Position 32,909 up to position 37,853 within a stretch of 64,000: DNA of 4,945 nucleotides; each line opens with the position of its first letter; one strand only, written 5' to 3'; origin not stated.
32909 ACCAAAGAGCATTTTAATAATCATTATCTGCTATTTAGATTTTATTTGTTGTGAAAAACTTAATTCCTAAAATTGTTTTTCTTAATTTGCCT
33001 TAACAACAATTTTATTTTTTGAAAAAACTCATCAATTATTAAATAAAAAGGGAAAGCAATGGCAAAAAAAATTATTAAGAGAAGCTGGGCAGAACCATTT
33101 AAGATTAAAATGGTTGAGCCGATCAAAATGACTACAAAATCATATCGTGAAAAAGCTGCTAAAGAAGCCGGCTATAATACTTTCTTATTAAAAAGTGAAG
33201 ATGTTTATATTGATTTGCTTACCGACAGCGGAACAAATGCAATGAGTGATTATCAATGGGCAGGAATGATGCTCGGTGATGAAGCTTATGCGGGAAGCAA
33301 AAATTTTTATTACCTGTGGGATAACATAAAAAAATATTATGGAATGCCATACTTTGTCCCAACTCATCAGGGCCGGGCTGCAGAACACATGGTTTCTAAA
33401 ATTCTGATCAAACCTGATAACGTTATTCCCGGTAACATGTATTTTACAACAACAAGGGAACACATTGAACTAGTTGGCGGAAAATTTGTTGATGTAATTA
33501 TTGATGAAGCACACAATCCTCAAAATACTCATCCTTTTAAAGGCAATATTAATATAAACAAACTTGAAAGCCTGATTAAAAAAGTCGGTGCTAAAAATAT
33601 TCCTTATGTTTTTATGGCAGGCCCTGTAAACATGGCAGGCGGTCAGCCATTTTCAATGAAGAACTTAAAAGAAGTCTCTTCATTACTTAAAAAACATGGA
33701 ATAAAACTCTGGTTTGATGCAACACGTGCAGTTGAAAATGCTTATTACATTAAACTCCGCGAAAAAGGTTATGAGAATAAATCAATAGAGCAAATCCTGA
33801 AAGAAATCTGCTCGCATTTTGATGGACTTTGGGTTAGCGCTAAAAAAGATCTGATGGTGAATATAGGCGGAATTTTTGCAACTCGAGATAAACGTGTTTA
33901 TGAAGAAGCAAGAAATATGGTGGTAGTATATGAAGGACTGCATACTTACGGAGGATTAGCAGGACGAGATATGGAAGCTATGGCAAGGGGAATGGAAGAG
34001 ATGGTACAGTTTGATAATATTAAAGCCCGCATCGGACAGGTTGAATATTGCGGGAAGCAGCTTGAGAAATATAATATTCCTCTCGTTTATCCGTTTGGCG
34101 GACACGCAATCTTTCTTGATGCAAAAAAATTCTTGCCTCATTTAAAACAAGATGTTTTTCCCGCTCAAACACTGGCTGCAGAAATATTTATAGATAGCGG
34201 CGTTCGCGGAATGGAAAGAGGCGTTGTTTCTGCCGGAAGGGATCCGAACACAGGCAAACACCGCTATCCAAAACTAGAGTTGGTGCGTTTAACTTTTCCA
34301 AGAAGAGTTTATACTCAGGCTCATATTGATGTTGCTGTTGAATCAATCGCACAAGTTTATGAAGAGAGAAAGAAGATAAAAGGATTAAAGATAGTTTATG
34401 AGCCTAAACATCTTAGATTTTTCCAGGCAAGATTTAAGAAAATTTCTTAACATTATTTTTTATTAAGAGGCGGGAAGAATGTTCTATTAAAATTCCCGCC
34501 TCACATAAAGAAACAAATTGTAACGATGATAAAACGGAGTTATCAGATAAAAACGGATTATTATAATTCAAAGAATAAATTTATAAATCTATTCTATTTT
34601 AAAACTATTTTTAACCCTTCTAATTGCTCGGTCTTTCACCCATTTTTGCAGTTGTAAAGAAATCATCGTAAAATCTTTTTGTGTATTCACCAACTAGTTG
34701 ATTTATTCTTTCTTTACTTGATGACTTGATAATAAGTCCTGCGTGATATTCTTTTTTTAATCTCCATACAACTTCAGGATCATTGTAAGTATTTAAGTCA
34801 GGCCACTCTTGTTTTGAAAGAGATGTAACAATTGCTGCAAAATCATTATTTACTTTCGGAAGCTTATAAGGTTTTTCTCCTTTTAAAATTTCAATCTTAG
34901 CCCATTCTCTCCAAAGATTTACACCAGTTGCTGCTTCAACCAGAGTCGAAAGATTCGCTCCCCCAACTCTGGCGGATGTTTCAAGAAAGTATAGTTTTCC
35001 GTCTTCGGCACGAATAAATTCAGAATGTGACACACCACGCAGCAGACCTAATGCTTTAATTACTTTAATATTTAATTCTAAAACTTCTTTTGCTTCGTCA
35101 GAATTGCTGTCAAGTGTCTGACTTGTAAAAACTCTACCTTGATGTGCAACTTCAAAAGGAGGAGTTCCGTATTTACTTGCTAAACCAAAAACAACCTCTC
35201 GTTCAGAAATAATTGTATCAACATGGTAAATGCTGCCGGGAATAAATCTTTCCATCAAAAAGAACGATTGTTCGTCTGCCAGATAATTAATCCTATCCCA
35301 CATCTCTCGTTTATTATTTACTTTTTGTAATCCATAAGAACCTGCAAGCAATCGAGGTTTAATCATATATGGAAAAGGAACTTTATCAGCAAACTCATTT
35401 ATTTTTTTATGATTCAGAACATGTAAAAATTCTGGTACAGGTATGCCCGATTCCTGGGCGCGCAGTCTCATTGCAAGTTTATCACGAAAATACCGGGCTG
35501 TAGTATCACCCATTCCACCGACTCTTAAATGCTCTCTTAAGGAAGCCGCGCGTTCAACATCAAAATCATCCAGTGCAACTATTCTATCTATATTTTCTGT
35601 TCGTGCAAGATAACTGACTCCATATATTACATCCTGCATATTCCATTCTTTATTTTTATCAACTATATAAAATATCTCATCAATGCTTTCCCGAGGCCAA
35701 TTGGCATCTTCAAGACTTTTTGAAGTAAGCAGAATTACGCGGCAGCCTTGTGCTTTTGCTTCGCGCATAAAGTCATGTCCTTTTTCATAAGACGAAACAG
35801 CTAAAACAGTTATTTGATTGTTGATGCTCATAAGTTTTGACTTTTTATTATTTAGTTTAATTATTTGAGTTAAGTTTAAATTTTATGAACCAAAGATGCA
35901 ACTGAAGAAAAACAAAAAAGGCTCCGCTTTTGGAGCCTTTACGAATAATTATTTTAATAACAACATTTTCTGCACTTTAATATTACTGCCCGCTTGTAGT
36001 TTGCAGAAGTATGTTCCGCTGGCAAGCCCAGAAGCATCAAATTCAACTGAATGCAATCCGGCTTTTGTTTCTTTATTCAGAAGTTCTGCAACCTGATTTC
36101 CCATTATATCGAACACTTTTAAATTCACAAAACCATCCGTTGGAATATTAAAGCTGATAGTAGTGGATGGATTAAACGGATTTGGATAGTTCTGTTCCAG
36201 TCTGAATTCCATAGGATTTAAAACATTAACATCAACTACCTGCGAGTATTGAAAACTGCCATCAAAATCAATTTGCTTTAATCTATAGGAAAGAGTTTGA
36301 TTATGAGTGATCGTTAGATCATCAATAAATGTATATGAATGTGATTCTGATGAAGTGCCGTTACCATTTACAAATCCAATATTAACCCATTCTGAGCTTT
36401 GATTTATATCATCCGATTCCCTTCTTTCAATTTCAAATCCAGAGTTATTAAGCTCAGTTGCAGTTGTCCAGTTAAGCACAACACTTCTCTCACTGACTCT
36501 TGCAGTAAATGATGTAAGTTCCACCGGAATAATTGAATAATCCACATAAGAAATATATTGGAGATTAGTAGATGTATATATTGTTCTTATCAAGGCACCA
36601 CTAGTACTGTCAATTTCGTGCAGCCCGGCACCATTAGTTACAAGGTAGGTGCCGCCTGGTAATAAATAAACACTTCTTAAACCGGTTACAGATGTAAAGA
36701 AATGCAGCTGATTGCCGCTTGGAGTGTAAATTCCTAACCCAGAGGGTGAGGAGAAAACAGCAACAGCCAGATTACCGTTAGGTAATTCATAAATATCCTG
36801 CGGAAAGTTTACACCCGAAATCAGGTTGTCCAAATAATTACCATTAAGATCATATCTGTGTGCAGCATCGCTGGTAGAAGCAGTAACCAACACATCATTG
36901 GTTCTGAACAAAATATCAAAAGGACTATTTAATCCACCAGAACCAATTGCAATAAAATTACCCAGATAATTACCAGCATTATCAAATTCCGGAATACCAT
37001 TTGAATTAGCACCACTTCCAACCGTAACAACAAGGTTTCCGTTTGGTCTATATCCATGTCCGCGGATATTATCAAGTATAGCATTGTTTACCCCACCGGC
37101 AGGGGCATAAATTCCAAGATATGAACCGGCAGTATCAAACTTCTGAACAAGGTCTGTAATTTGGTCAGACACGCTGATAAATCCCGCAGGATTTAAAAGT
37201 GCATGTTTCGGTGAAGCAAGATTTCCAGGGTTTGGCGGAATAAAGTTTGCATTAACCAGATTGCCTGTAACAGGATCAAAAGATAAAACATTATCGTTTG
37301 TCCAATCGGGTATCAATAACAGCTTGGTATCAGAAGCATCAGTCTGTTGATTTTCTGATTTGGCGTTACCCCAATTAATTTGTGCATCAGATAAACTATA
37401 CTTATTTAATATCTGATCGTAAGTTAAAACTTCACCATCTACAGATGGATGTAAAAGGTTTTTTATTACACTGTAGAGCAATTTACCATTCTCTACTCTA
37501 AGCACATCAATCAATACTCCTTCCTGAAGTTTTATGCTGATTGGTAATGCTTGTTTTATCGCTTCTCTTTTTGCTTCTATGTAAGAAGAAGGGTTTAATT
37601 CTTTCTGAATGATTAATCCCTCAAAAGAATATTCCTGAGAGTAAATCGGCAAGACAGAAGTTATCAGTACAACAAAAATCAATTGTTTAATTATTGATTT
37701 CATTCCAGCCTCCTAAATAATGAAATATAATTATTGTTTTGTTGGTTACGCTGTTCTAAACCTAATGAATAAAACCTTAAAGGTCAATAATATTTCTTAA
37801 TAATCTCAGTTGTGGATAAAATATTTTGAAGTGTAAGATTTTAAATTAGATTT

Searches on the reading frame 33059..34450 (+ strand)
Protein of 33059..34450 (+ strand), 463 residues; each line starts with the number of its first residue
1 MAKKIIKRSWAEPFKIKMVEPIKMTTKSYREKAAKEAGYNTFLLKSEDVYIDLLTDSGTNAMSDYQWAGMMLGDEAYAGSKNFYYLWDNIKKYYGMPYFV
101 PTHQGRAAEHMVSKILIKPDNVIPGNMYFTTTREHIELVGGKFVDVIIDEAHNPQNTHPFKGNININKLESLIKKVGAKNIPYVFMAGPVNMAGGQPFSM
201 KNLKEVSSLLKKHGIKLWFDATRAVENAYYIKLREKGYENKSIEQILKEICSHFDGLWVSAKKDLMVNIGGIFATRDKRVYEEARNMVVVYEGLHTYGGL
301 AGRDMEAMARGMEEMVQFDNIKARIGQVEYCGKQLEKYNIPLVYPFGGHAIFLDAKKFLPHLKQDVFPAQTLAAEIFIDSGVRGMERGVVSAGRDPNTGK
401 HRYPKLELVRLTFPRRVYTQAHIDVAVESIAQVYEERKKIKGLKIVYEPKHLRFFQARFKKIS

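Call 9: search_protein_families(library=pfam, proteins=[window:33059-34450:+])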
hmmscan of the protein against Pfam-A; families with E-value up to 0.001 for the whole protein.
window:33059-34450:+ (463 aa): 2 families
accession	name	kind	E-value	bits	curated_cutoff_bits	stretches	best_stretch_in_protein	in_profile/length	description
PF01212.27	Beta_elim_lyase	-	7.8e-74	249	27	1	52-426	1-285/288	Beta-eliminating lyase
PF01041.23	DegT_DnrJ_EryC1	-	8.5e-05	22.4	19.8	1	89-288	32-199/360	DegT/DnrJ/EryC1/StrS aminotransferase family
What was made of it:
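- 33059..34450 (+): Tyrosine phenol-lyase-like beta-eliminating lyase. It is the conserved right flank, and in IGN3 it follows the single deoA directly. PF01212 (call 9).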

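Call 12: find_encoding_contigs(protein=window:33059-34450:+, flank=10000, max_places=10)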
Protein window:33059-34450:+ (463 aa): 23 contigs read that carry it; 4 places shown.
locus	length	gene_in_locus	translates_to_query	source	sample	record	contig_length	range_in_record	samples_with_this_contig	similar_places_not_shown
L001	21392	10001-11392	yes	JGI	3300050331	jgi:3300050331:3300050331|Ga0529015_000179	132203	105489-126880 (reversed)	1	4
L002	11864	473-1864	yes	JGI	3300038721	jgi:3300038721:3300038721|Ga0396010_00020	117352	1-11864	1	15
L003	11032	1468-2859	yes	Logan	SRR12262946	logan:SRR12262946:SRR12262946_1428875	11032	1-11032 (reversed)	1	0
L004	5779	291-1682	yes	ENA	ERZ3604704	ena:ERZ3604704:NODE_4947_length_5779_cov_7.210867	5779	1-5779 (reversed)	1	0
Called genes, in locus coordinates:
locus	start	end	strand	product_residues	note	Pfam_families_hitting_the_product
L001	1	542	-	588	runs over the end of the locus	PF01336:tRNA_anti-codon, PF01409:tRNA-synt_2d (faint), PF00152:tRNA-synt_2, PF02938:GAD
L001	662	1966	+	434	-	PF02885:Glycos_trans_3N, PF00591:Glycos_transf_3, PF07831:PYNP_C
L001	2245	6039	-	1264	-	PF18962:Por_Secre_tail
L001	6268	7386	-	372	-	-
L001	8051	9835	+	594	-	PF01145:Band_7, PF02885:Glycos_trans_3N, PF00591:Glycos_transf_3, PF07831:PYNP_C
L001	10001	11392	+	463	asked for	PF01212:Beta_elim_lyase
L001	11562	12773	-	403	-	PF02222:ATP-grasp, PF02655:ATP-grasp_3, PF02786:CPSase_L_D2, PF07478:Dala_Dala_lig_C, PF13535:ATP-grasp_4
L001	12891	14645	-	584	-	PF18962:Por_Secre_tail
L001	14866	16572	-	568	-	PF00246:Peptidase_M14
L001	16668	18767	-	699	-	PF02897:Peptidase_S9_N, PF00326:Peptidase_S9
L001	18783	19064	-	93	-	PF14542:Acetyltransf_CG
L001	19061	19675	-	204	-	PF00702:Hydrolase, PF13419:HAD_2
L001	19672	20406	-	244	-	-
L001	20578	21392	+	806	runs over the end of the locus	PF13620:CarboxypepD_reg, PF13715:CarbopepD_reg_2, PF18939:DUF5686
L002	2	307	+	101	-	?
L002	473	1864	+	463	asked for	PF01212:Beta_elim_lyase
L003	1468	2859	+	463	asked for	PF01212:Beta_elim_lyase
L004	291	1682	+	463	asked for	PF01212:Beta_elim_lyase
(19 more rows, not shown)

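Call 23: find_related_loci(query=window:33059-34450:+, collection=genome_contigs, flank=10000)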
Query window:33059-34450:+ (463 aa) in genome_contigs; peptide patterns used: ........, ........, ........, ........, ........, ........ (x = any residue, [..] = any of these).
579 stretches matched a pattern; 483 encode a relative of the query (tblastn E <= 1e-3); the best 80 are kept; 80 distinct loci.
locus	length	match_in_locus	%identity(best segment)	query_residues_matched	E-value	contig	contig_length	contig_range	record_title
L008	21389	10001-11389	97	1-463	0e+0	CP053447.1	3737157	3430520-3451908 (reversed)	MAG: Ignavibacteriota bacterium isolate IGN3 chromosome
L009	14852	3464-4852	97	1-463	0e+0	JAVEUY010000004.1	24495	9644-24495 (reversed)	MAG: Ignavibacteriaceae bacterium isolate BF4_103 NODE_6062_length_24495_cov_3.601978_Biofilm4, whole genome shotgun seq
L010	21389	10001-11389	97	1-463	0e+0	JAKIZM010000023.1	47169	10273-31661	MAG: Bacteroidetes bacterium isolate UR.bin72 UR_contig_1520, whole genome shotgun sequence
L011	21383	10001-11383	90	2-462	0e+0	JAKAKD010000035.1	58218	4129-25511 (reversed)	MAG: Bacteroidetes bacterium isolate WY4.bin45 NODE_581_length_58218_cov_16.479059, whole genome shotgun sequence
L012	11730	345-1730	89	1-462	0e+0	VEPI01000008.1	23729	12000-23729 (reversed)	MAG: Melioribacter sp. isolate MnB_16 Mn-Melioribacter-1_749, whole genome shotgun sequence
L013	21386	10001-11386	89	1-462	0e+0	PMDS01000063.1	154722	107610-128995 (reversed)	MAG: Melioribacter sp. isolate fen_1284 73.20120700_E2X.198_contig_37262, whole genome shotgun sequence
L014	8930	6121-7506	89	1-462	0e+0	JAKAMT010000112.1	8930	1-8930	MAG: Bacteroidetes bacterium isolate WY5.bin31 NODE_14167_length_8930_cov_4.994434, whole genome shotgun sequence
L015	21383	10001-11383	88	2-462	0e+0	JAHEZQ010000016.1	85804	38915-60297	MAG: Melioribacter sp. isolate nzgw155 NODE_351_length_85805_cov_5.403389, whole genome shotgun sequence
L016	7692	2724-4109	86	1-462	0e+0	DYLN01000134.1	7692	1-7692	MAG TPA_asm: Melioribacter roseus isolate SulCav_AS07-7_2_36_23 SulCav_AS07_7_9002_length_7692_cov_13_287286, whole geno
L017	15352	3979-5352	87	1-458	0e+0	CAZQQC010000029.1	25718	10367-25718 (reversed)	MAG TPA_asm: uncultured Melioribacter sp. isolate SRP093762_co1_172 genome assembly, contig: NODE_1148_length_25718_cov_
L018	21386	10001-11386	85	1-462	0e+0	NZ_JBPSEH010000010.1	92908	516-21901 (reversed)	Melioribacter sp. OK-6-Me NODE_10_length_92908_cov_334.981935, whole genome shotgun sequence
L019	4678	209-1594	86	1-462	0e+0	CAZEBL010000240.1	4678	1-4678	MAG TPA_asm: uncultured Melioribacter sp. isolate binchicken_co274_179 genome assembly, contig: NODE_43143_length_4678_c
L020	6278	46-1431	85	1-462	0e+0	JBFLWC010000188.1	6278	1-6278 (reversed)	MAG: Bacteroidota bacterium isolate MAG022 MAG022_188, whole genome shotgun sequence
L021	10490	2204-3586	85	2-462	0e+0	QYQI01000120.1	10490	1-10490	MAG: Ignavibacteriales bacterium isolate PowLak16_MAG6 c_000000072480, whole genome shotgun sequence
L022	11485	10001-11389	85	1-463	0e+0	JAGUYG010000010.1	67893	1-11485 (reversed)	MAG: Ignavibacteriales bacterium isolate DeMMO6_2 c_000000056507, whole genome shotgun sequence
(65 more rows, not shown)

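Call 61: search_protein_families(library=ncbifam, proteins=[window:33059-34450:+])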
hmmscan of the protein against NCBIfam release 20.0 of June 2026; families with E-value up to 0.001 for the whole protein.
window:33059-34450:+ (463 aa): 6 families
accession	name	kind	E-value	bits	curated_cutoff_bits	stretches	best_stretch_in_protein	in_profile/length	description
TIGR02618.1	tyr_phenol_ly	equivalog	1.1e-217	723.4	720.7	1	11-459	1-449/450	tyrosine phenol-lyase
NF009709.0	PRK13238.1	subfamily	8.7e-192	638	285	1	9-462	6-461/463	tryptophanase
NF053783.1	TphnTnaApg1401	equivalog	1.4e-170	568.2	750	1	9-461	4-456/457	tryptophanase TnaA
TIGR02617.1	tnaA_trp_ase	equivalog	7.2e-151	503.3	825.8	1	11-462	4-467/467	tryptophanase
NF041359.1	GntG_guanitoxin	subfamily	0.00014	21.1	230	1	185-317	138-258/343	GntG family PLP-dependent aldolase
NF004975.0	PRK06348.1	equivalog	0.00064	18.8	549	1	113-215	107-196/384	pyridoxal phosphate-dependent aminotransferase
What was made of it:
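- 33059..34450 (+): TIGR02618 at 723.4 bits against a 720.7 cut-off (call 61).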

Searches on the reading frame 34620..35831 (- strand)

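Call 9: search_protein_families(library=pfam, proteins=[window:34620-35831:-])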
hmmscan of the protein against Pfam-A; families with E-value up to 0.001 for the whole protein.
window:34620-35831:- (403 aa): 5 families
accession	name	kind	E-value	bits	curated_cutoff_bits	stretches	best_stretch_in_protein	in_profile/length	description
PF02655.19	ATP-grasp_3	-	2.9e-09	37.6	23.2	1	117-291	3-159/160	ATP-grasp domain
PF07478.18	Dala_Dala_lig_C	-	1.7e-08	34.7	24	1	126-300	3-187/204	D-ala D-ala ligase C-terminus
PF13535.11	ATP-grasp_4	-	3.2e-08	33.8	27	1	152-292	2-156/160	ATP-grasp domain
PF02222.28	ATP-grasp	-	5.5e-08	33.1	27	1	125-297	3-171/179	ATP-grasp domain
PF02786.22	CPSase_L_D2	-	5.9e-08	32.9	19.8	1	117-313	1-202/211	Carbamoyl-phosphate synthase L chain, ATP binding domain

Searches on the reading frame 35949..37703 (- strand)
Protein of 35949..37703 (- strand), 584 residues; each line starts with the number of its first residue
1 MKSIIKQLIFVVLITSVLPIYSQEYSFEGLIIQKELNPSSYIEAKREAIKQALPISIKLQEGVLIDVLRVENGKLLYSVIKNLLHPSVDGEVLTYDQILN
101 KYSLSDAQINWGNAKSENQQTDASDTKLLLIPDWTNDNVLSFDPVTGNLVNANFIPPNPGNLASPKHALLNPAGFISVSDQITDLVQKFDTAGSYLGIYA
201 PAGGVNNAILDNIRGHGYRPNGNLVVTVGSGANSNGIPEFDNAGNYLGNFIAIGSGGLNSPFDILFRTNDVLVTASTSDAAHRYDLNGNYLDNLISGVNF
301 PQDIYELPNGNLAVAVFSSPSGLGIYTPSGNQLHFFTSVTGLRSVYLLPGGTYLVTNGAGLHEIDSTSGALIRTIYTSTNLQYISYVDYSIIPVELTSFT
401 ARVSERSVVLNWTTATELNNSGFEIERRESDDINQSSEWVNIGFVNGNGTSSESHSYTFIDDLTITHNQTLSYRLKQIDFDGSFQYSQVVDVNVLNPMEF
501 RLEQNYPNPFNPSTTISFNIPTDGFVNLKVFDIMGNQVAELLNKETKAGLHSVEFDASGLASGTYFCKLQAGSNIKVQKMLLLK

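Call 9: search_protein_families(library=pfam, proteins=[window:35949-37703:-])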
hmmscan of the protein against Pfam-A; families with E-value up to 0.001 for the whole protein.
window:35949-37703:- (584 aa): 1 family
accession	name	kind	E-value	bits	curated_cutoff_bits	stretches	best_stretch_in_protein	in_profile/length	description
PF18962.6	Por_Secre_tail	-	1e-11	45.4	27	1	506-580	2-73/75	Secretion system C-terminal sorting domain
